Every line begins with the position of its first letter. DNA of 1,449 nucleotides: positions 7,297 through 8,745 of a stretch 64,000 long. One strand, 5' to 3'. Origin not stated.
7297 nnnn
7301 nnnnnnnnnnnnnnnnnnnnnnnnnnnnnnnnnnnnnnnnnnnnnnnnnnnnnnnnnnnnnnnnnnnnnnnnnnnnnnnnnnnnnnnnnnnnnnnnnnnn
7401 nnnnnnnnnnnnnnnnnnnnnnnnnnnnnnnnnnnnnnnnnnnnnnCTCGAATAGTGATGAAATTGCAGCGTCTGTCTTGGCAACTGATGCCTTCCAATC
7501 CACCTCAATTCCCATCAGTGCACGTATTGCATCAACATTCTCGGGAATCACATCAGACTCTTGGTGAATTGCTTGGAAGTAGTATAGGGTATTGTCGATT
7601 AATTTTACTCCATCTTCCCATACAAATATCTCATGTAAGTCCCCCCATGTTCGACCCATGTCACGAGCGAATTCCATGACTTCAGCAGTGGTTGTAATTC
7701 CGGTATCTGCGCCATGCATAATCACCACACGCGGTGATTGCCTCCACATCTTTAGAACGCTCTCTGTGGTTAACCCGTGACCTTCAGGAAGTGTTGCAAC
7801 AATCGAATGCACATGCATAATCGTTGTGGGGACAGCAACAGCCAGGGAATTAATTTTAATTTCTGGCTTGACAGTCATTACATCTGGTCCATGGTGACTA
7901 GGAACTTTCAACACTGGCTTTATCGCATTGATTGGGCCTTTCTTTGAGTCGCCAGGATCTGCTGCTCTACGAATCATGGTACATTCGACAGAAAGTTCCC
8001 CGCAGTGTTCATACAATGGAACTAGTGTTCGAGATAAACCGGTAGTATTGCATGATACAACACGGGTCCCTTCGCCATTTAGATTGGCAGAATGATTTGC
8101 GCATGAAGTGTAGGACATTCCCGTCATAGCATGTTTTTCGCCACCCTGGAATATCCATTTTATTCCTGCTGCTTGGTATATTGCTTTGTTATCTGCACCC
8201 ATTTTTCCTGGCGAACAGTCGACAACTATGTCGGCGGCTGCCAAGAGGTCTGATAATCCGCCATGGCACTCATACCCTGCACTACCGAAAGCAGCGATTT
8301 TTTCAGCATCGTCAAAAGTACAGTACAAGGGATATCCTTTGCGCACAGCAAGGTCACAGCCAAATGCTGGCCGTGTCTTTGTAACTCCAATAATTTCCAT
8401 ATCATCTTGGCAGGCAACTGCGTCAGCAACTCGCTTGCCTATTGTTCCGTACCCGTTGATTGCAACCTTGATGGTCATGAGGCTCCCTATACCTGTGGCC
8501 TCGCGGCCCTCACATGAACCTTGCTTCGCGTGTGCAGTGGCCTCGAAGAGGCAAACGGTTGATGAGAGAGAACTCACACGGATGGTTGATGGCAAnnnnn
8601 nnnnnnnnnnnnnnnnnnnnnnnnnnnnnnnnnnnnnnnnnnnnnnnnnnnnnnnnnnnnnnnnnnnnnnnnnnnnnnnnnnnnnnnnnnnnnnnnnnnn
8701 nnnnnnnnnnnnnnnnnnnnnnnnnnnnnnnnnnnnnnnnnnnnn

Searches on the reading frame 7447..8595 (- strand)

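Call 49: search_protein_families(library=pfam, proteins=[window:7447-8595:-], max_evalue=0.01)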
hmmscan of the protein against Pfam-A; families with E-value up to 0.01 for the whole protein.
window:7447-8595:- (383 aa): 4 families
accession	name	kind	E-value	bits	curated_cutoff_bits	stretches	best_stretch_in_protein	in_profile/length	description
PF02800.25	Gp_dh_C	-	5.7e-19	68.7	24.4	1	188-342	2-157/158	Glyceraldehyde 3-phosphate dehydrogenase, C-terminal domain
PF00044.30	Gp_dh_N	-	4.6e-06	27.3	31.7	1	42-74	1-33/101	Glyceraldehyde 3-phosphate dehydrogenase, NAD binding domain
PF01113.26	DapB_N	-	1e-05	26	25.6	1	42-148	1-95/124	Dihydrodipicolinate reductase, N-terminus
PF02826.25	2-Hacid_dh_C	-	0.00059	19.7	25.1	1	17-76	12-70/178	D-isomer specific 2-hydroxyacid dehydrogenase, NAD binding domain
